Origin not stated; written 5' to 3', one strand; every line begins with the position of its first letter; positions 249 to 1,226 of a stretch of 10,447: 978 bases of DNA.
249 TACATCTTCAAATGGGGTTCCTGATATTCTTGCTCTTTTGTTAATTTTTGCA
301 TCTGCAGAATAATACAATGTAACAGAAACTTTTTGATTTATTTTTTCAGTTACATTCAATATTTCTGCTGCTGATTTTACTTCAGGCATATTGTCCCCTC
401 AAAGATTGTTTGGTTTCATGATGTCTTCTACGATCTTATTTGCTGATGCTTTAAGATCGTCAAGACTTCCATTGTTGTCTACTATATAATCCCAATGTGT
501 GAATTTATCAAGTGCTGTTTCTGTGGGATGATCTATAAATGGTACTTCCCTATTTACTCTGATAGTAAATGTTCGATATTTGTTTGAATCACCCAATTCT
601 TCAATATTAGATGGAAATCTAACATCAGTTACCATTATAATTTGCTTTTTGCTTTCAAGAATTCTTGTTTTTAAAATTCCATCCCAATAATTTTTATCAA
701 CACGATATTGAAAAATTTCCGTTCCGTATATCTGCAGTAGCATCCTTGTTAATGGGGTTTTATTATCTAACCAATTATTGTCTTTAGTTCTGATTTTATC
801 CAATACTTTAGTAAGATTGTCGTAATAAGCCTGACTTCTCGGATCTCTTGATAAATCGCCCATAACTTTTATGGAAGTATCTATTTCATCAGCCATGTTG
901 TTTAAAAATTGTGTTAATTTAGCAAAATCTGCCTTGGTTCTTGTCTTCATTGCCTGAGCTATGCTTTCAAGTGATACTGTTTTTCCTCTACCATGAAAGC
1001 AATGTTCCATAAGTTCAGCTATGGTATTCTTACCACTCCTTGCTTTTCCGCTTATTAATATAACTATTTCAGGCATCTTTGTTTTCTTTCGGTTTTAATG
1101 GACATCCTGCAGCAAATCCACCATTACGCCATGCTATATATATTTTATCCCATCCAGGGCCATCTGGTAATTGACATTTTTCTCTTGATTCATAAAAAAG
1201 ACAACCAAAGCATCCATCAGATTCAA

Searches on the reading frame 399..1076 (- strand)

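Call 12: search_protein_families(library=phrogs, proteins=[window:399-1076:-], max_evalue=0.001)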
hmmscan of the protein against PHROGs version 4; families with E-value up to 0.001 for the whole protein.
window:399-1076:- (225 aa): 1 family
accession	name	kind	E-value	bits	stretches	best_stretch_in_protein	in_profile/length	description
phrog_139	-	other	4.6e-30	106.2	1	1-221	81-265/342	deoxynucleoside monophosphate kinase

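Call 13: search_protein_families(library=pfam, proteins=[window:399-1076:-], max_evalue=0.01)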
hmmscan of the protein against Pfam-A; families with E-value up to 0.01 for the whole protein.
window:399-1076:- (225 aa): 3 families
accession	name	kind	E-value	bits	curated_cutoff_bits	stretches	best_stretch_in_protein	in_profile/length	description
PF21448.3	DNMK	-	8.9e-16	58.6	27.1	1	89-210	111-231/232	Deoxynucleotide monophosphate kinase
PF04275.20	P-mevalo_kinase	-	2.3e-05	24.8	33.8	0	8-56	1-51/114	Phosphomevalonate kinase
PF00503.26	G-alpha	-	0.0027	17.3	48.8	1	4-105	22-104/333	G-protein alpha subunit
